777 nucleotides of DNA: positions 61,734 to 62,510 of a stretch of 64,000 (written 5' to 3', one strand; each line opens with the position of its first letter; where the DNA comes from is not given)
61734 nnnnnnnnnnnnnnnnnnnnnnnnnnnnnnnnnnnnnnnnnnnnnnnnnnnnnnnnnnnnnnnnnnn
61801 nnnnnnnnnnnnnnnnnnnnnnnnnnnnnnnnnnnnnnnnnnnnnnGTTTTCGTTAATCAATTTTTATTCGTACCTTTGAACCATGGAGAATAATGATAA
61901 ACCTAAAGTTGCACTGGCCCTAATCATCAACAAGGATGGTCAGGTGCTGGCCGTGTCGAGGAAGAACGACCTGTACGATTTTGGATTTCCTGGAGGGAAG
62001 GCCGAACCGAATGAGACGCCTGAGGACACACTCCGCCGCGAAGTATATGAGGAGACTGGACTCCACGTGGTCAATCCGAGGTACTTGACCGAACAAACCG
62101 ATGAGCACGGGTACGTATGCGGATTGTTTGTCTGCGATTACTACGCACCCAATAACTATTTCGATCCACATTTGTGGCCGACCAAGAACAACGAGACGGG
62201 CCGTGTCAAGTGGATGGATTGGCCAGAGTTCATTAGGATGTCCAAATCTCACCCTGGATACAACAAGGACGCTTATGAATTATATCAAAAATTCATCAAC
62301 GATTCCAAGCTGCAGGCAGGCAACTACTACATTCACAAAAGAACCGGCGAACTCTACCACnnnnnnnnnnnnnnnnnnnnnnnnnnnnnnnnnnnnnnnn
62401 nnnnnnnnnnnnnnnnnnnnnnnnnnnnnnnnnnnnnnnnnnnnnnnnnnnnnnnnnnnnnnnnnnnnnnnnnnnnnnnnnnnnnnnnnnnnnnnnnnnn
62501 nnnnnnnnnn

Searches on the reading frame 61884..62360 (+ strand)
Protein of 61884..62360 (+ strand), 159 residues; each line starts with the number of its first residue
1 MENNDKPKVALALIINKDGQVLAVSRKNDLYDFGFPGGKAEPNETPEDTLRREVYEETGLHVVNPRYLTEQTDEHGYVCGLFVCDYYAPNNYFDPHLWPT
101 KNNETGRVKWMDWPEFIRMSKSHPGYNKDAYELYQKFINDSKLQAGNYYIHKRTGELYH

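Call 91: search_solved_structures(query=window:61884-62360:+, max_evalue=0.01)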
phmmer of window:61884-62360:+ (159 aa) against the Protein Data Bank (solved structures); distinct sequences matched with E-value up to 0.01: 63 (the best 60 are shown).
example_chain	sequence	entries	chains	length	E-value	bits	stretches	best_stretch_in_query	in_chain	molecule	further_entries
3hhj_A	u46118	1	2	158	4.8e-07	33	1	11-90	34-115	Mutator mutT protein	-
2azw_A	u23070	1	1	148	7.5e-07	32.4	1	19-121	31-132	MutT/nudix family protein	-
7syc_A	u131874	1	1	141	1.2e-06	31.7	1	6-65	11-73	7,8-dihydro-8-oxoguanine-triphosphatase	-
3q1p_A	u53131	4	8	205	1.4e-06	31.6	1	6-66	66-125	Phosphohydrolase (MutT/nudix family protein)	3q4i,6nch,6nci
3i7u_A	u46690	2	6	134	1.6e-06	31.4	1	13-61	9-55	AP4A hydrolase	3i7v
3ees_A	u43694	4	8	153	4.1e-06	30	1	12-76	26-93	Probable pyrophosphohydrolase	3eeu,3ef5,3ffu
3r03_A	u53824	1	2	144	5.6e-06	29.6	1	10-61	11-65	NUDIX hydrolase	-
3id9_A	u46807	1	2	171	1.3e-05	28.4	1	11-66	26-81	MutT/NUDIX family protein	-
3smd_A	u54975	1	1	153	2.3e-05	27.6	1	8-62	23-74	MutT/NUDIX family protein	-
4jzu_A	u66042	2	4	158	3.1e-05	27.2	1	20-70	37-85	RNA PYROPHOSPHOHYDROLASE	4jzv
5x1x_A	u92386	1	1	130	3.3e-05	27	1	12-87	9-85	Mutator mutT protein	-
1jrk_A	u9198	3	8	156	4.7e-05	26.6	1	14-66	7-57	Nudix homolog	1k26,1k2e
2rrk_A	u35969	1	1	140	4.8e-05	26.5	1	10-79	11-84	CTP pyrophosphohydrolase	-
2b06_A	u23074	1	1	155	5.3e-05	26.4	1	28-70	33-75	MutT/nudix family protein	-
3grn_A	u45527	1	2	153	6.9e-05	26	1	10-63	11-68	MutT related protein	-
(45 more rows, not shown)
